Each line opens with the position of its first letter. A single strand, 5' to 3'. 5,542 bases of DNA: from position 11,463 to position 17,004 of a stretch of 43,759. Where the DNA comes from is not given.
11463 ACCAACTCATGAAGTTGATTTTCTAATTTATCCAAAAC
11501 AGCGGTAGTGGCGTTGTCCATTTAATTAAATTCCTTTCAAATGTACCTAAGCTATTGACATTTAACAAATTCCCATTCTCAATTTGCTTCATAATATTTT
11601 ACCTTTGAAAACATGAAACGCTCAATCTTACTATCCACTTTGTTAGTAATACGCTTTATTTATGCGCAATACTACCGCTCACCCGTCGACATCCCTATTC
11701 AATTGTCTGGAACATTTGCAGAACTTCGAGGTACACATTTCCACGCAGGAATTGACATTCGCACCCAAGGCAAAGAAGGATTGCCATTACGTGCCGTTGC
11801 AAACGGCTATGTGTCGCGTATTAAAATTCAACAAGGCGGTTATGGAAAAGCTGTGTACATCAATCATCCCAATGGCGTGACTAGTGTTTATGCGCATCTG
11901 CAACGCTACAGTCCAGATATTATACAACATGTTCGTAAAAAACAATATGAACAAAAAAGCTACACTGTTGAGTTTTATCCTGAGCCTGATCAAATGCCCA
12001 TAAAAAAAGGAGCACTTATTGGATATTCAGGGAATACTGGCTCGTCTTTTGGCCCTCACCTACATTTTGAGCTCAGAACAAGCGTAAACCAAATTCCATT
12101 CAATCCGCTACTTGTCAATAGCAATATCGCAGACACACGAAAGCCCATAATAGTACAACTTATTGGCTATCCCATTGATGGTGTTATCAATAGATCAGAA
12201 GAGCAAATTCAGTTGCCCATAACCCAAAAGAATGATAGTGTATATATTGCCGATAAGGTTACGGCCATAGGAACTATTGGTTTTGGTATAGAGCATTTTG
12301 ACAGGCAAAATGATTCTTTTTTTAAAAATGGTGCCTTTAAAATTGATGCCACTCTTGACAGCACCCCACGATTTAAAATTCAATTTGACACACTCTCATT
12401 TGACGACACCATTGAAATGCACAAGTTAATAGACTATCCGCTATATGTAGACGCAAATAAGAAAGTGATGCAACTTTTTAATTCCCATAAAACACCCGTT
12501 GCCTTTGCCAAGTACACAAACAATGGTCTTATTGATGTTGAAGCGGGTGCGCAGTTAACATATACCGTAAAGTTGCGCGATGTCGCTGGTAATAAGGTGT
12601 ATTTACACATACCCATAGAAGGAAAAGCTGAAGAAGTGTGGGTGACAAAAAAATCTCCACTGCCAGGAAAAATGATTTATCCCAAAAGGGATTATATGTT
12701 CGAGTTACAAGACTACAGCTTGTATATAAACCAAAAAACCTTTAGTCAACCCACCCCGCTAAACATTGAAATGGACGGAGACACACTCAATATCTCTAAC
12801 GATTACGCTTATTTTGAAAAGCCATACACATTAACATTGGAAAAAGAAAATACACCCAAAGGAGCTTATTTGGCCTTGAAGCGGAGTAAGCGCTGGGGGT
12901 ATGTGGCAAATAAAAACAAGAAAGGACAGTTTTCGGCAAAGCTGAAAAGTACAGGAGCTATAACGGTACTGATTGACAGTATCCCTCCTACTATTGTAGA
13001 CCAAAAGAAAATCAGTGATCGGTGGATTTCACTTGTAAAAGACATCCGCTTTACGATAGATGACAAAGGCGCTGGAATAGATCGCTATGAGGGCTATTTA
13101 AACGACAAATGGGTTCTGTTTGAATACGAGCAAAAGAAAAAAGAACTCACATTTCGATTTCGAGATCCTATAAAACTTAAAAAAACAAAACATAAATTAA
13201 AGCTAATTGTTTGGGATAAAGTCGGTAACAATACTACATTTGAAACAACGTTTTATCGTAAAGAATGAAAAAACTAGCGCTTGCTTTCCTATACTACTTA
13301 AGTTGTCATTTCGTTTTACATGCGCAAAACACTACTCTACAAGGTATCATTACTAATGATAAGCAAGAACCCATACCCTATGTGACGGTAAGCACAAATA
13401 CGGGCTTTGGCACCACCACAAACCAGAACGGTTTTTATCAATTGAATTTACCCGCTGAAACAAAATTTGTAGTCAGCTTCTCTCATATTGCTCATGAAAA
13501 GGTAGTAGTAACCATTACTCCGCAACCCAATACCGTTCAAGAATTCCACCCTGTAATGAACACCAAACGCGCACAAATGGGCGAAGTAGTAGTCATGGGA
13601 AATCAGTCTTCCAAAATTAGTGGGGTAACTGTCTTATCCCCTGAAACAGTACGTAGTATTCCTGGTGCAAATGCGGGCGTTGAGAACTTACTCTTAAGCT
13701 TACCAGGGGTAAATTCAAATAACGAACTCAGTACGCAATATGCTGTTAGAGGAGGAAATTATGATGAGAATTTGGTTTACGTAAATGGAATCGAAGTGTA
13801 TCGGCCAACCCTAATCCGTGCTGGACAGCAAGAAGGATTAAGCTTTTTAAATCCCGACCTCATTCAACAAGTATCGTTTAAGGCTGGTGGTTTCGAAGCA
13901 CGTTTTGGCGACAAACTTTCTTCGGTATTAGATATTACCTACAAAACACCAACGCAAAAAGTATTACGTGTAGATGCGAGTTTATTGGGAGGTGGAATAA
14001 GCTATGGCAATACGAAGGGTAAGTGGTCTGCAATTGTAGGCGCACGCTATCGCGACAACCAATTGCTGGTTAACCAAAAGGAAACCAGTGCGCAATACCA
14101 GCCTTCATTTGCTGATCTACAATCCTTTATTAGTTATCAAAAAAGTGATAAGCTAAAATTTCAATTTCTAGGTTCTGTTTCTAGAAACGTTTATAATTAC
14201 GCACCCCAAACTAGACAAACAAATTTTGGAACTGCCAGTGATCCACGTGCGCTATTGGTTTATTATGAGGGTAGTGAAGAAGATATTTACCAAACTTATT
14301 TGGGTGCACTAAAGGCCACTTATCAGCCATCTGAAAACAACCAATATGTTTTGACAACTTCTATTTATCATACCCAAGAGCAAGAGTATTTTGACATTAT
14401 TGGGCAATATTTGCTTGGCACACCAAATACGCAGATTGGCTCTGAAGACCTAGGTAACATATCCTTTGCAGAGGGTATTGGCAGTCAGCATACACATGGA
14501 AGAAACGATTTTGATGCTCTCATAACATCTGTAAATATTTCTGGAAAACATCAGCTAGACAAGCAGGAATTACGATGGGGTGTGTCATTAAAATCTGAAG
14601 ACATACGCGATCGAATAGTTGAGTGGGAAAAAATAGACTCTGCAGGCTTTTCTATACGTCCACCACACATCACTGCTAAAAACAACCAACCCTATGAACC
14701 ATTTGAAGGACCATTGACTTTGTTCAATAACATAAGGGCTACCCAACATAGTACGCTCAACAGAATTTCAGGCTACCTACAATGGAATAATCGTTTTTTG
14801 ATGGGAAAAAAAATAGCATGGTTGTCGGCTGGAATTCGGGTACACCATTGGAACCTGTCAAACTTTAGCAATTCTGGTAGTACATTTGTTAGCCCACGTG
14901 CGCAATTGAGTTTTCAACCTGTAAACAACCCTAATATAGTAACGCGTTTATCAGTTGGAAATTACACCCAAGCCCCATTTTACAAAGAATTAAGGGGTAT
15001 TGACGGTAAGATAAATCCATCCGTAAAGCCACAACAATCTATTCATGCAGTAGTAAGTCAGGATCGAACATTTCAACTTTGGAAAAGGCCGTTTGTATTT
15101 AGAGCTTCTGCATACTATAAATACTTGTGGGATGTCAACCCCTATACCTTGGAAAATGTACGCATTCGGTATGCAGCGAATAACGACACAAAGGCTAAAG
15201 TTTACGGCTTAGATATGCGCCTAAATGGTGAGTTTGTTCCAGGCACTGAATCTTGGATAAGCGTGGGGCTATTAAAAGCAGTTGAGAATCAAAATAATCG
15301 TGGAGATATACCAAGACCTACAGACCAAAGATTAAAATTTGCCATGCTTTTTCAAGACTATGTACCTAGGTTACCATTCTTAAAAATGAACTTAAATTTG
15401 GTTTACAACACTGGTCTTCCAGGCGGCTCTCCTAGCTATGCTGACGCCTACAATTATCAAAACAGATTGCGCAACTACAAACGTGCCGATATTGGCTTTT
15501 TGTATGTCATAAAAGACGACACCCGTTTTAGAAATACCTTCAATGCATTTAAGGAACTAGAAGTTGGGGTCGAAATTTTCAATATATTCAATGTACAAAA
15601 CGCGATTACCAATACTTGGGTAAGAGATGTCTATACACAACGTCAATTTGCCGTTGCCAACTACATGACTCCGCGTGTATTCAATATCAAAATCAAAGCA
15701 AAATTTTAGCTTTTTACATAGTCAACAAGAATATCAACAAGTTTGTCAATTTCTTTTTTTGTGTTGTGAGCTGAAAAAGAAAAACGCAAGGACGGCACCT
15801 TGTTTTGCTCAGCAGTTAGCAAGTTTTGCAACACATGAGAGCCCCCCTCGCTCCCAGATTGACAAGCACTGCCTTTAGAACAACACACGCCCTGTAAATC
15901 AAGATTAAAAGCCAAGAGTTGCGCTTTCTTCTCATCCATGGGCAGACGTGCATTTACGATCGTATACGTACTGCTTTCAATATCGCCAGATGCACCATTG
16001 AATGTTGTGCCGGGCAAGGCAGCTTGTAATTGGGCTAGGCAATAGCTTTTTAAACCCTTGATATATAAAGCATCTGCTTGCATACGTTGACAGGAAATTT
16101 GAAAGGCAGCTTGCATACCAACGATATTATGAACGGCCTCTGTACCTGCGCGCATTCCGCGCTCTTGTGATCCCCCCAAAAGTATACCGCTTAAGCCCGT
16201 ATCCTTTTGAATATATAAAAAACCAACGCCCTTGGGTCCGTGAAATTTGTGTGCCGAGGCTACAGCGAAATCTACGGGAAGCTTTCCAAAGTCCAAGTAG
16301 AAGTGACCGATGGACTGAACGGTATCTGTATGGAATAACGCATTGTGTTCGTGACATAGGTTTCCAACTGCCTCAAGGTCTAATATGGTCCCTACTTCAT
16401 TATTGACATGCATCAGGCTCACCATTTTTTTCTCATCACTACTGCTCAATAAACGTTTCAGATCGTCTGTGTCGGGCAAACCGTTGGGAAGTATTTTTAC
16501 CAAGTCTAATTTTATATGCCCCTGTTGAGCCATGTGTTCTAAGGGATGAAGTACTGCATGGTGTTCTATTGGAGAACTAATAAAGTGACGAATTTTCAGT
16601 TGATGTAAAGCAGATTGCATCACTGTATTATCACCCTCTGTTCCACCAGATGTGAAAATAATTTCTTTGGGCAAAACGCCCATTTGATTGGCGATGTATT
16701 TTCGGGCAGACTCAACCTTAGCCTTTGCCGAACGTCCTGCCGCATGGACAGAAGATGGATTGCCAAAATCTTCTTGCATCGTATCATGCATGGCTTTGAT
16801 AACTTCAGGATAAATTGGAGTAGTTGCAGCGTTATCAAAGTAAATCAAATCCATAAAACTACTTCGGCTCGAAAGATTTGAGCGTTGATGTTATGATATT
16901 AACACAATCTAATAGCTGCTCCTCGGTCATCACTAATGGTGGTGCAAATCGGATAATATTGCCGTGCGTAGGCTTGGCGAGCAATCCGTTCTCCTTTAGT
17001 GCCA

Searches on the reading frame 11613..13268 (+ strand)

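Call 8: search_protein_families(library=pfam, proteins=[window:11613-13268:+], max_evalue=0.0001)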
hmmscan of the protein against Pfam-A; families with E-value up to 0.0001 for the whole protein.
window:11613-13268:+ (551 aa): 1 family
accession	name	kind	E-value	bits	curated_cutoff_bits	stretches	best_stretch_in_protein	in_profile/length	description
PF01551.29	Peptidase_M23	-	9.1e-21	74.3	28.7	2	43-111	2-67/96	Peptidase family M23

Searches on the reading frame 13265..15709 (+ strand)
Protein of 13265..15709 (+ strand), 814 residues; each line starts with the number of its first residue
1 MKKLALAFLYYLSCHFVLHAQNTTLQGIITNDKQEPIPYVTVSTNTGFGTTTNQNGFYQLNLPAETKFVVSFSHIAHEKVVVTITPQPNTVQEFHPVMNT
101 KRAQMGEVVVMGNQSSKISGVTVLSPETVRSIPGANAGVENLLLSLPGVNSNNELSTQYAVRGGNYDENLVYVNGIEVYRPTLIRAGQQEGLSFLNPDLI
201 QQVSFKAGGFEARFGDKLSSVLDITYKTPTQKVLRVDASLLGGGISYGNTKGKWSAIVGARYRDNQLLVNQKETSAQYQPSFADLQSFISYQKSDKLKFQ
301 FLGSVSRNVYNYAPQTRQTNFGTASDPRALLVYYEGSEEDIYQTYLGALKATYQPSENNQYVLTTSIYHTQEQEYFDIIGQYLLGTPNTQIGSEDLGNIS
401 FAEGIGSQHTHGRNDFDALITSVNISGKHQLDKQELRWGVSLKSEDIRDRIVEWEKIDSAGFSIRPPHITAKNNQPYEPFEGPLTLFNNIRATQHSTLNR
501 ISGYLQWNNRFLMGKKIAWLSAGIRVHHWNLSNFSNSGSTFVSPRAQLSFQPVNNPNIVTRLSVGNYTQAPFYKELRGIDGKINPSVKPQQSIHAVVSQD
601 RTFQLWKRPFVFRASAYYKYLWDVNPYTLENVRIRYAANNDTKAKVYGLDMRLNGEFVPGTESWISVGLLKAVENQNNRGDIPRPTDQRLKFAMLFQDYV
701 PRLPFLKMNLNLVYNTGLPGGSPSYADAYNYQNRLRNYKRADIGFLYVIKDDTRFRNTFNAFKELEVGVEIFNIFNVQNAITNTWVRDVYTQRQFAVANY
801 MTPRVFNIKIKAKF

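Call 8: search_protein_families(library=pfam, proteins=[window:13265-15709:+], max_evalue=0.0001)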
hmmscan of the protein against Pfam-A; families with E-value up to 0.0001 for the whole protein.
window:13265-15709:+ (814 aa): 4 families
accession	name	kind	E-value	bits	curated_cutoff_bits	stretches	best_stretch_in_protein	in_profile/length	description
PF13715.12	CarbopepD_reg_2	-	1.4e-12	47.9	32.2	1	26-110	2-88/88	CarboxypepD_reg-like domain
PF07715.20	Plug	-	6.7e-09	36.7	23.9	1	119-216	7-101/107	TonB-dependent Receptor Plug Domain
PF00593.30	TonB_dep_Rec_b-barrel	-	8.5e-09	36.2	27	1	304-747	13-421/436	TonB dependent receptor-like, beta-barrel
PF13620.12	CarboxypepD_reg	-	7.2e-08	33.1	32.3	1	24-92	1-77/82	Carboxypeptidase regulatory-like domain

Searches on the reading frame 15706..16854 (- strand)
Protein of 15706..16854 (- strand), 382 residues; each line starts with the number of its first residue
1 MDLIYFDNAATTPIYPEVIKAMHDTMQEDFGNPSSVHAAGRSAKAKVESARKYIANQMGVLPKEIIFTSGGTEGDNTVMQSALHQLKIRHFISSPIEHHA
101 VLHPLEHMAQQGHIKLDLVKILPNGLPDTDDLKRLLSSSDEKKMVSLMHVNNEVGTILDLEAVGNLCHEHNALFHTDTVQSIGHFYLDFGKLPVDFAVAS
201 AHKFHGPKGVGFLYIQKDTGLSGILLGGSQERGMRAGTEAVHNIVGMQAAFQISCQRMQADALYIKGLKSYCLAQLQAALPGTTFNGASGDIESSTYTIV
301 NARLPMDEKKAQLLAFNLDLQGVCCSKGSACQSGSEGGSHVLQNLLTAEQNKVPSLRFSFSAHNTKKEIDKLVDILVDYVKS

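Call 8: search_protein_families(library=pfam, proteins=[window:15706-16854:-], max_evalue=0.0001)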
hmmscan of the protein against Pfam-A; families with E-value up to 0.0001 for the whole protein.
window:15706-16854:- (382 aa): 2 families
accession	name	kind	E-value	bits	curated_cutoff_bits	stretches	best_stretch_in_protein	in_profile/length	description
PF00266.25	Aminotran_5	-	1.4e-74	251.8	21.5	1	4-372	1-371/371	Aminotransferase class-V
PF00155.27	Aminotran_1_2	-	9e-05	22.3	19.7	0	14-284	18-294/361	Aminotransferase class I and II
